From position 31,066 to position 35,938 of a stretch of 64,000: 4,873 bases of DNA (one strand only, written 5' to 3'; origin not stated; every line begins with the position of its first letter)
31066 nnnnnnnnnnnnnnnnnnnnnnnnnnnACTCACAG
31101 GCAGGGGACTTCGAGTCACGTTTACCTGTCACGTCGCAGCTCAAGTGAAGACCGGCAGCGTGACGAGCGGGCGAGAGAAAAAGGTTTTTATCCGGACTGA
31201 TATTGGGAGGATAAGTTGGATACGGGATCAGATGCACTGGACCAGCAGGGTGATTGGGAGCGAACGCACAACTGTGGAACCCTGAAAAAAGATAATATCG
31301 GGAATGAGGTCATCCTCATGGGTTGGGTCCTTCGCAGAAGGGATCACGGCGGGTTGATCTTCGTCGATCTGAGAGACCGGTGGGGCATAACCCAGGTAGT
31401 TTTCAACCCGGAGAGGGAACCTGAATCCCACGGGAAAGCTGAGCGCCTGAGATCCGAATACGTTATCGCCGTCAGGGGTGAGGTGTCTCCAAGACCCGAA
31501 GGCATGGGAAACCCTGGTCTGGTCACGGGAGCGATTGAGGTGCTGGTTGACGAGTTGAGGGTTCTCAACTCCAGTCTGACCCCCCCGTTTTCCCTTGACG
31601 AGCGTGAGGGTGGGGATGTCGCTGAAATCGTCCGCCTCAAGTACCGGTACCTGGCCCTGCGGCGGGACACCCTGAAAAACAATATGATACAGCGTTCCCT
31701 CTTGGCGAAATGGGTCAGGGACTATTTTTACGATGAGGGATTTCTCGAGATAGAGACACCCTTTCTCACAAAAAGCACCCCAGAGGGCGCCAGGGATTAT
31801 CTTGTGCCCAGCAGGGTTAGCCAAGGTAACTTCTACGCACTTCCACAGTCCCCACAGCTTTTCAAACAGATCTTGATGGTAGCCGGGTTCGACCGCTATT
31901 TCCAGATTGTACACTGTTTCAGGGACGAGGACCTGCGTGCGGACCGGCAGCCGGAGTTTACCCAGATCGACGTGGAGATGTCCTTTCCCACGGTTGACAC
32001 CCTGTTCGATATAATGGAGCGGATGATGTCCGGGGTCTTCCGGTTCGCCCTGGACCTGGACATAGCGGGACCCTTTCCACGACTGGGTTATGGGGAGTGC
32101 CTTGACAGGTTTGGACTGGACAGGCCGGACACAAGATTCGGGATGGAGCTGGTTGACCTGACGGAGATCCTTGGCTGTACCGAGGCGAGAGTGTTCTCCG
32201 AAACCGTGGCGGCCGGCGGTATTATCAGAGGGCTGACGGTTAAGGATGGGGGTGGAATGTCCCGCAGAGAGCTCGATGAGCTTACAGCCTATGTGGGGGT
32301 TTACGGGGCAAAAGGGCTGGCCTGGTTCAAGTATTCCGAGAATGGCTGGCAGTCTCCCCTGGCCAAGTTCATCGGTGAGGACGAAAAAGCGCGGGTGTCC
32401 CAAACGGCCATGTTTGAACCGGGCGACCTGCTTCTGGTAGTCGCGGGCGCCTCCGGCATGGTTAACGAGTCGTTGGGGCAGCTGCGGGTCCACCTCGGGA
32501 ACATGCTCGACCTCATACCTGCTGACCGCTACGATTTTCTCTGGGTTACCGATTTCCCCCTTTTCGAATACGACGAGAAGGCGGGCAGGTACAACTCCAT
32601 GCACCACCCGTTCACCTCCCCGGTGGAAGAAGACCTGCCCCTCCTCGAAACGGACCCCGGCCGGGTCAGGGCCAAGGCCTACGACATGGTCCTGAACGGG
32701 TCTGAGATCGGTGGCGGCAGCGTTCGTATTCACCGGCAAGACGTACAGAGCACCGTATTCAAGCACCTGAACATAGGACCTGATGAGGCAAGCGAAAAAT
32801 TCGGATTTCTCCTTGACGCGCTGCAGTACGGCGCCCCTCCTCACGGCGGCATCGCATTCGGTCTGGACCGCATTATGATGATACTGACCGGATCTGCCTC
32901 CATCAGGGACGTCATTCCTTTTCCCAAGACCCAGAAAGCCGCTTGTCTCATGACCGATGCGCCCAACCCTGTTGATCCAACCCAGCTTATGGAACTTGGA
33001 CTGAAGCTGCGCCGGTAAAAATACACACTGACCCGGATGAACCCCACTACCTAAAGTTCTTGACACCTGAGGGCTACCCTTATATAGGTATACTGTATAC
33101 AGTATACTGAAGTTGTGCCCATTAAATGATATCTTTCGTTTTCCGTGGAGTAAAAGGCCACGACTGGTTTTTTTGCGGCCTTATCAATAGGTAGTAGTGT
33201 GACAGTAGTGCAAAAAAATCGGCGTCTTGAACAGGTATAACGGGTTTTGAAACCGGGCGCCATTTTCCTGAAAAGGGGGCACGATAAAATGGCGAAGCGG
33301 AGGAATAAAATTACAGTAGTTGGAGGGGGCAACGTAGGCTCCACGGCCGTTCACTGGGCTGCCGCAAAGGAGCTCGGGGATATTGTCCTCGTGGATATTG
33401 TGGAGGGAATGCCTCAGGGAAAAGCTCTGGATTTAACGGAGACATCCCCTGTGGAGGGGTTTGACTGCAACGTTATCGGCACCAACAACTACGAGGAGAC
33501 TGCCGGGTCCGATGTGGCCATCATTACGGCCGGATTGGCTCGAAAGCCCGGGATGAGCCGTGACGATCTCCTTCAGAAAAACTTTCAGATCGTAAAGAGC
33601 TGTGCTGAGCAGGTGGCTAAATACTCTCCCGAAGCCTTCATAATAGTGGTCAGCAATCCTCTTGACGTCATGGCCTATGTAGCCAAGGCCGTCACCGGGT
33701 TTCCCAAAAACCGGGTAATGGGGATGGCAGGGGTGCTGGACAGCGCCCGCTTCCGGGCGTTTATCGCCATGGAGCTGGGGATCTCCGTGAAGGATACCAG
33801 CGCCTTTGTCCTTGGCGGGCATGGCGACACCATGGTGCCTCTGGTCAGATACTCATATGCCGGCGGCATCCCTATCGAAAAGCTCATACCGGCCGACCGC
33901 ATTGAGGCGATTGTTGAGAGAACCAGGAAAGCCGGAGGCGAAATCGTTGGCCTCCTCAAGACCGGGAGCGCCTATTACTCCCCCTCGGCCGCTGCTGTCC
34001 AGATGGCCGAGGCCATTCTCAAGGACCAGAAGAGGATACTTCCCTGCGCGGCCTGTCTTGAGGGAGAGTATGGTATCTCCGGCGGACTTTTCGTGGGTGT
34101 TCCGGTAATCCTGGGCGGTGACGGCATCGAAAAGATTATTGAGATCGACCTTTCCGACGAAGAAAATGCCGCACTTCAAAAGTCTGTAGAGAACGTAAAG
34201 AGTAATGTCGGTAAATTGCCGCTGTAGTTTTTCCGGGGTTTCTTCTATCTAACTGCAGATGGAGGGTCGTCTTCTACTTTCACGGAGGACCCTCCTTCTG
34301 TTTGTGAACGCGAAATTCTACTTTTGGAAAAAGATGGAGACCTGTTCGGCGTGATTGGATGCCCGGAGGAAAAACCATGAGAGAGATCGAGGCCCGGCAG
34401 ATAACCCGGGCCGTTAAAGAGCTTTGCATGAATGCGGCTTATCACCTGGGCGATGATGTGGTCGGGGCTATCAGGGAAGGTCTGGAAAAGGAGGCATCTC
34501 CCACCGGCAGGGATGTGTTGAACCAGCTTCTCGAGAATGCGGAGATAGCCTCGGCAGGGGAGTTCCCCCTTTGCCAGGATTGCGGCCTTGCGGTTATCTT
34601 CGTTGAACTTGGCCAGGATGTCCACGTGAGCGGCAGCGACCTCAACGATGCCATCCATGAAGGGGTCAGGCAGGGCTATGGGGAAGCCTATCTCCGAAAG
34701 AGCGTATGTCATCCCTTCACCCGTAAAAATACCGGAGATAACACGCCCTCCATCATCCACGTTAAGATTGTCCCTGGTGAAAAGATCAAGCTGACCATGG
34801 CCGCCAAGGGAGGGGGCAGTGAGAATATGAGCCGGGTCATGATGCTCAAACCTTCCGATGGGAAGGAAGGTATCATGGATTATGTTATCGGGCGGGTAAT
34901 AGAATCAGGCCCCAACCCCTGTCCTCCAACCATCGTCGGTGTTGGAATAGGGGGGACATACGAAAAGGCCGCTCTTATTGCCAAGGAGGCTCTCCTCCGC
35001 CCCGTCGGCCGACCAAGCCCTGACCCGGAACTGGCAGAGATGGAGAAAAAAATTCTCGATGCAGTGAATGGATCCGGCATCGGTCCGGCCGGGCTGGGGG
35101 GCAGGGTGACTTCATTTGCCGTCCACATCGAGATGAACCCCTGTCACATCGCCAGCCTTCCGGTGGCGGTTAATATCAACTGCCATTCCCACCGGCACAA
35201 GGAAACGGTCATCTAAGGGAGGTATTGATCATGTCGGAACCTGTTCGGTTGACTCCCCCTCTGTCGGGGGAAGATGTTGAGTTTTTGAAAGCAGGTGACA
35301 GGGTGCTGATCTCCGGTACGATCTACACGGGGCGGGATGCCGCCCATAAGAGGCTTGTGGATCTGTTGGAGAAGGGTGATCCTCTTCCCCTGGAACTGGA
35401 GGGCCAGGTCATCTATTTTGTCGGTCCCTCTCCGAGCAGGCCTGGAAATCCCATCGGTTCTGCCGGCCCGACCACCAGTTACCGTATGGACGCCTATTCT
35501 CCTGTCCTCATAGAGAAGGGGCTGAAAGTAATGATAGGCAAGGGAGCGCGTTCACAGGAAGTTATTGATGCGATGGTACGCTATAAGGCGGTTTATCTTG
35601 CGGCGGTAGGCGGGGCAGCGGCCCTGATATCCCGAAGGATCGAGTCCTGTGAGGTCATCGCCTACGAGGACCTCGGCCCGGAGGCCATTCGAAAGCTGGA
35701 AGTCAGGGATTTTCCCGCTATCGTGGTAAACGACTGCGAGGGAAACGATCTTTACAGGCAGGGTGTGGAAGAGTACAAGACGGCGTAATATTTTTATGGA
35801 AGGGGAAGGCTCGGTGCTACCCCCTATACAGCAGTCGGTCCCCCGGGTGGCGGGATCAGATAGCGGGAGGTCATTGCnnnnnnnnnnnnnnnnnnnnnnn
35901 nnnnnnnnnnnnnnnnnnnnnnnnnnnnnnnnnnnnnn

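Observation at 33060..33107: Shared tandem-GTATAC operator links the mdh-fumAB-sucCD-korDABC and sdhCAB promoters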

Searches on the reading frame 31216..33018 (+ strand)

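Call 8: search_protein_families(library=ncbifam, proteins=[window:31216-33018:+])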
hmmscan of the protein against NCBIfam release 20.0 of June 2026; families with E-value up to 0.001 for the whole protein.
window:31216-33018:+ (600 aa): 16 families
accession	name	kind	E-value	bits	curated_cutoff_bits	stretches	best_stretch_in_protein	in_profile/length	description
NF001750.0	PRK00476.1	equivalog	5.6e-248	824.1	443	1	15-599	4-587/590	aspartate--tRNA ligase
TIGR00459.1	aspS_bact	equivalog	2e-222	739.7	373.85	1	15-597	2-582/586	aspartate--tRNA ligase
NF009460.0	PRK12820.1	equivalog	2.7e-184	614.2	1379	1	17-596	23-615/723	bifunctional aspartyl-tRNA synthetase/aspartyl/glutamyl-tRNA amidotransferase subunit C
NF003483.0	PRK05159.1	equivalog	1.3e-62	212.1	353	2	16-274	4-254/438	aspartate--tRNA(Asn) ligase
TIGR00458.1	aspS_nondisc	equivalog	1.4e-60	205.5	368.4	2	23-275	6-250/428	aspartate--tRNA(Asn) ligase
TIGR00457.1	asnS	equivalog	3.4e-40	138.2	342.6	2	25-280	12-266/455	asparagine--tRNA ligase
NF001756.1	PRK00484.1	subfamily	4.7e-40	137.7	468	2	25-275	47-287/488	lysine--tRNA ligase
NF003037.0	PRK03932.1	equivalog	1.2e-39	136.5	414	2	23-280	10-264/451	asparagine--tRNA ligase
TIGR00499.1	lysS_bact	equivalog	2.9e-37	128.4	427.6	2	24-274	48-289/496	lysine--tRNA ligase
NF002821.0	PRK02983.1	equivalog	3.6e-35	121.3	742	2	15-271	645-892/1102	bifunctional lysylphosphatidylglycerol synthetase/lysine--tRNA ligase LysX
NF009101.0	PRK12445.1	subfamily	3.8e-27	95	1026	2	25-272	63-299/505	lysine--tRNA ligase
TIGR00462.1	genX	equivalog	8.2e-20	71.4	286.9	2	159-297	3-140/304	EF-P lysine aminoacylase EpmA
NF006828.0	PRK09350.1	equivalog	1.1e-17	64.3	264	2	154-256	13-120/325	elongation factor P--(R)-beta-lysine ligase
NF005052.0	PRK06462.1-1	equivalog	1.4e-11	44.1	368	1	133-276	27-171/353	asparagine synthetase A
NF005054.0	PRK06462.1-4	equivalog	1.8e-08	33.9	309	1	148-276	16-157/318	asparagine synthetase A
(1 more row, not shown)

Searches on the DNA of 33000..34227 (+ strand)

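Call 66: search_rna_families(sources=[L137, L138, L139], threshold=gathering)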
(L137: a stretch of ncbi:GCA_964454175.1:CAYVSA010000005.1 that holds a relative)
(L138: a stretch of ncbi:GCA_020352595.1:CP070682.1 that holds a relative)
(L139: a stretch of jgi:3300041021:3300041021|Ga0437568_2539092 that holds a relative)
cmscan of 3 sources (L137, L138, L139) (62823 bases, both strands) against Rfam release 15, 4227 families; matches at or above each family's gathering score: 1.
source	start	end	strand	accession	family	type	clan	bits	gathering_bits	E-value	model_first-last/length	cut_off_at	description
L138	17680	17792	-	RF01055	Molybdenum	Cis-reg; riboswitch;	-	36.3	36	6.1e-05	1-135/135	no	Molybdenum/Tungsten riboswitch aptamer (Moco RNA motif)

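Call 67: search_rna_families(source=window, start=33000, end=33300, threshold=evalue, max_evalue=1)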
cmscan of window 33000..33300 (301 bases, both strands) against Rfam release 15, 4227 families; matches with E-value up to 1: 0.
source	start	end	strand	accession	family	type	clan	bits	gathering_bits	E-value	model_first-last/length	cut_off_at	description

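Call 86: search_rna_families(source=L142, start=2300, end=2680, threshold=evalue, max_evalue=1)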
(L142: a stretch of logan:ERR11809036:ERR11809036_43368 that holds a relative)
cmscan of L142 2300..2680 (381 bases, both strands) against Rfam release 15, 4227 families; matches with E-value up to 1: 2.
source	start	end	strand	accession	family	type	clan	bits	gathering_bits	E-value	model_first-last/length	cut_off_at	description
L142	2403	2485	+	RF01066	6C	Cis-reg;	-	23.8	47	0.44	1-75/75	no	6C RNA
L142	2386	2520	+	RF01055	Molybdenum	Cis-reg; riboswitch;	-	15.8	36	0.36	1-135/135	no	Molybdenum/Tungsten riboswitch aptamer (Moco RNA motif)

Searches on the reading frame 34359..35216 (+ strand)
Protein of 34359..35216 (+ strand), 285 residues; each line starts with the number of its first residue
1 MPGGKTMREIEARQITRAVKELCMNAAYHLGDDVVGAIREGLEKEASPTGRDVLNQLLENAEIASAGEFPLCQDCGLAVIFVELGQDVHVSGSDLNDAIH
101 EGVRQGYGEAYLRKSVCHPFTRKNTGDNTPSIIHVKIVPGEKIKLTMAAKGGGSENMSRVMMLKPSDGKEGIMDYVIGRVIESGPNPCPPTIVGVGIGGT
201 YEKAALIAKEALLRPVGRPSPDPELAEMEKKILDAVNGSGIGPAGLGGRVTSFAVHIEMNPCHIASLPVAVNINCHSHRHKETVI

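Call 8: search_protein_families(library=ncbifam, proteins=[window:34359-35216:+])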
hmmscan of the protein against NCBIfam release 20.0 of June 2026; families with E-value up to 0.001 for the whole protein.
window:34359-35216:+ (285 aa): 6 families
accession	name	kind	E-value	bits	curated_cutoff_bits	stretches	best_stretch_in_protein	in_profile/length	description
NF004885.0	PRK06246.1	equivalog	1.5e-121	404.9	276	1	7-285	1-279/279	fumarate hydratase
TIGR00722.1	ttdA_fumA_fumB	subfamily_domain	1.9e-94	315.9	100.65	1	16-284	2-272/273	hydrolyase, tartrate alpha subunit/fumarate domain protein, Fe-S type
NF006084.0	PRK08230.1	equivalog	2.7e-53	181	365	1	10-281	9-283/303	L(+)-tartrate dehydratase subunit alpha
NF011920.0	PRK15391.1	subfamily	2.7e-23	82.1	1094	1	5-280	37-323/548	class I fumarate hydratase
NF011921.0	PRK15392.1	equivalog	8.3e-23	80.7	1060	1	24-280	55-322/550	class I fumarate hydratase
NF011919.0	PRK15390.1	equivalog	3e-22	78.6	1105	1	43-280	76-323/548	class I fumarate hydratase FumA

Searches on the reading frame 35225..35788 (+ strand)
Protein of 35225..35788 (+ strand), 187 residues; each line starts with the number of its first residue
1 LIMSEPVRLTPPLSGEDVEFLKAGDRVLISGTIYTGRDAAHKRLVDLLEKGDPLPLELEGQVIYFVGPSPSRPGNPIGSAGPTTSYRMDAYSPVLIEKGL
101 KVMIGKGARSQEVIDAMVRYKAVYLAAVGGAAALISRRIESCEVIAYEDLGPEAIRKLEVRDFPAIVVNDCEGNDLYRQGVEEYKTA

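Call 8: search_protein_families(library=ncbifam, proteins=[window:35225-35788:+])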
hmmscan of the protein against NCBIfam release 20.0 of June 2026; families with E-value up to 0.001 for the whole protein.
window:35225-35788:+ (187 aa): 8 families
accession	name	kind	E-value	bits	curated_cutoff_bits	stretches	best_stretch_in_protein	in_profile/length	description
NF005310.0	PRK06842.1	equivalog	2e-86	288.5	238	1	7-186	3-182/185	Fe-S-containing hydro-lyase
TIGR00723.1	ttdB_fumA_fumB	subfamily_domain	1.3e-54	184.7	145.15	1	17-179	2-169/169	FumA C-terminus/TtdB family hydratase beta subunit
NF004708.0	PRK06043.1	equivalog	1e-42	145.9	269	1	8-179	4-178/192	fumarate hydratase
NF006253.0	PRK08395.1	equivalog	6.8e-42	143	244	1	7-179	3-165/166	fumarate hydratase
NF011920.0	PRK15391.1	subfamily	1.1e-37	129.6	1094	1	25-182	381-540/548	class I fumarate hydratase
NF011919.0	PRK15390.1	equivalog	4.8e-36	124.1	1105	1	25-179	381-537/548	class I fumarate hydratase FumA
NF011921.0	PRK15392.1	equivalog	6.6e-32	110.8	1060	1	17-182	372-539/550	class I fumarate hydratase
NF006082.0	PRK08228.1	equivalog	1.5e-29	103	264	1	9-185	6-187/205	L(+)-tartrate dehydratase subunit beta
